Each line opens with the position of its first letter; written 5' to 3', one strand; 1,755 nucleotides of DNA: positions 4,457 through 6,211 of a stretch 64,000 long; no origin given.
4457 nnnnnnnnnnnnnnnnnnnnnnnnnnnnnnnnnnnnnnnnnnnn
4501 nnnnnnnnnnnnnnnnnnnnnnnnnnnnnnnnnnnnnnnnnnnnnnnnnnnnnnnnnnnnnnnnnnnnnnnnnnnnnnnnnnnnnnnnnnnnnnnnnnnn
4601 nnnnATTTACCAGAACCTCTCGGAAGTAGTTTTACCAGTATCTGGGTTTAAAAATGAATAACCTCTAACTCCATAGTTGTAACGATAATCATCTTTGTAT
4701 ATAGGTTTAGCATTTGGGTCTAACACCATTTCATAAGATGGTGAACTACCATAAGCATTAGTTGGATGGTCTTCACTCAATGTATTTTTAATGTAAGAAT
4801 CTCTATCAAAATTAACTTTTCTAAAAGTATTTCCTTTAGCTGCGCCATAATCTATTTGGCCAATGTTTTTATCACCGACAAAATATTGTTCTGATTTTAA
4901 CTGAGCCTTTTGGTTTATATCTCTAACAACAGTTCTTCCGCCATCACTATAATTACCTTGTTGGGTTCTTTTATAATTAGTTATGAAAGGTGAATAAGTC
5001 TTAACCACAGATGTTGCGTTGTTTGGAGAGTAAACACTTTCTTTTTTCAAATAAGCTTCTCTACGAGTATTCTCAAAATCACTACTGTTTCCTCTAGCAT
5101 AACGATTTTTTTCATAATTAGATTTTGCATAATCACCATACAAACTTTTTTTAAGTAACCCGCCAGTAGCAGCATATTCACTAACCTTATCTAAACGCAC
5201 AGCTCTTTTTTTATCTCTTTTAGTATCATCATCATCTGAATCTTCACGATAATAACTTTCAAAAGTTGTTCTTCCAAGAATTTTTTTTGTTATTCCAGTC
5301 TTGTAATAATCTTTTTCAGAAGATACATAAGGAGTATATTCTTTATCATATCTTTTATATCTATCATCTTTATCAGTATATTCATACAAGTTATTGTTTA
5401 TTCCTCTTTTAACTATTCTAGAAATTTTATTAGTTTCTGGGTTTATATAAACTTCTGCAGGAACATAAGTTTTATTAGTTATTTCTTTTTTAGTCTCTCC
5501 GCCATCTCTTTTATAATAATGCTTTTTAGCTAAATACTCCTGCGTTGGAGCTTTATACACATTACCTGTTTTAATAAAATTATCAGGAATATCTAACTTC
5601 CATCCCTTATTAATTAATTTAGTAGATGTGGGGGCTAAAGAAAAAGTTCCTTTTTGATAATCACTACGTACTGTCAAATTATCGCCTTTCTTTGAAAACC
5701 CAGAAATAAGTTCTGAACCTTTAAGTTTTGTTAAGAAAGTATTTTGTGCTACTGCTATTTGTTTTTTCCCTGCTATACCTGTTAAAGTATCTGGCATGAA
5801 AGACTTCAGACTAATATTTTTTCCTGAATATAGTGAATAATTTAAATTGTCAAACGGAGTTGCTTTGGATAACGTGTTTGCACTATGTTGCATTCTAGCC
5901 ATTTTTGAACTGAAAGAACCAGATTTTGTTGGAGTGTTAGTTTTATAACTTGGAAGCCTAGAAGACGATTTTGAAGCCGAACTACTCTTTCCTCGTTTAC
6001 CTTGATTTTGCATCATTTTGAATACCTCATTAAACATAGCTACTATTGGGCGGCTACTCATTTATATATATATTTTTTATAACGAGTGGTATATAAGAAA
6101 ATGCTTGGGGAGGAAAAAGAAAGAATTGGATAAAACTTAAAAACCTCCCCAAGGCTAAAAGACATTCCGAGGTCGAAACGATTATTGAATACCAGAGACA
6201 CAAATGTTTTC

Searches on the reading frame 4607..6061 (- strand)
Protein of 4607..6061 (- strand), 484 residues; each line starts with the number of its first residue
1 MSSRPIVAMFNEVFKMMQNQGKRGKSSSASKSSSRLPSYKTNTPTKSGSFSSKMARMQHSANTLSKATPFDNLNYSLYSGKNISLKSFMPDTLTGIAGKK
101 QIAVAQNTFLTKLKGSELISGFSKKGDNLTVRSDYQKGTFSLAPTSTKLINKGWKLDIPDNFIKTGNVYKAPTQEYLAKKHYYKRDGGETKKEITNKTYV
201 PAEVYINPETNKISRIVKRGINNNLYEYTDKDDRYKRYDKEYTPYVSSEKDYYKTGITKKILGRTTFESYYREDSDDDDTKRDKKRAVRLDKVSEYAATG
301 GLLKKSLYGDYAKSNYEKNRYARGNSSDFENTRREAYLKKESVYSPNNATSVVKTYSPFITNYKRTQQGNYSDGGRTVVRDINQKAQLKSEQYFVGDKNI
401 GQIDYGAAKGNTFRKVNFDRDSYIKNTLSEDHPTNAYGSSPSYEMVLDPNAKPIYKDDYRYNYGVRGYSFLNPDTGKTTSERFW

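Call 11: search_protein_families(library=pfam, proteins=[window:4607-6061:-], max_evalue=0.01)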
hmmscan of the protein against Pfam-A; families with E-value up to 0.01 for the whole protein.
window:4607-6061:- (484 aa): 0 families

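Call 25: search_protein_families(library=phrogs, proteins=[window:4607-6061:-], max_evalue=0.01)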
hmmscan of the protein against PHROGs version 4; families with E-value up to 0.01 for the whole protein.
window:4607-6061:- (484 aa): 0 families

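Call 37: find_encoding_contigs(protein=window:4607-6061:-, flank=10000, max_places=10)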
Protein window:4607-6061:- (484 aa): 5 contigs read that carry it; 2 places shown.
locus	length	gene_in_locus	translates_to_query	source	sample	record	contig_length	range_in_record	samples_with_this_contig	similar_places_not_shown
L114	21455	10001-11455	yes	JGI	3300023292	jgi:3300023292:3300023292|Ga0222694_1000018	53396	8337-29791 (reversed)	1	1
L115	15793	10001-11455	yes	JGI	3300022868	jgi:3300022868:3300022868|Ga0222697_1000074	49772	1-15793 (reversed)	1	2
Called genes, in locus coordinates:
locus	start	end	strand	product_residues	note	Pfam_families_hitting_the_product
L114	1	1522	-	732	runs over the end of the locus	-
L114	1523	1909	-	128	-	-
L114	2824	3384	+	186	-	-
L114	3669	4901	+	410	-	PF04851:ResIII, PF18766:SWI2_SNF2 (weak), PF00270:DEAD (weak), PF16203:ERCC3_RAD25_C, PF00271:Helicase_C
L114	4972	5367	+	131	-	-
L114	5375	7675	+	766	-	PF14890:Intein_splicing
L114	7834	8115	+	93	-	-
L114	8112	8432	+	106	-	-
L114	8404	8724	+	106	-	-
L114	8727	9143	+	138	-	-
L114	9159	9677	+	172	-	-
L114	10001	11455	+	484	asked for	-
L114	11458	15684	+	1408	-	-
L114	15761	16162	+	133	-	PF01797:Y1_Tnp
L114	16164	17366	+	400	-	PF01385:OrfB_IS605, PF07282:Cas12f1-like_TNB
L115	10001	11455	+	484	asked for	-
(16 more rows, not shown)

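Call 97: search_solved_structures(query=window:4607-6061:-, max_evalue=0.01)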
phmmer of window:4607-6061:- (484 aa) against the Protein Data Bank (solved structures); distinct sequences matched with E-value up to 0.01: 0.
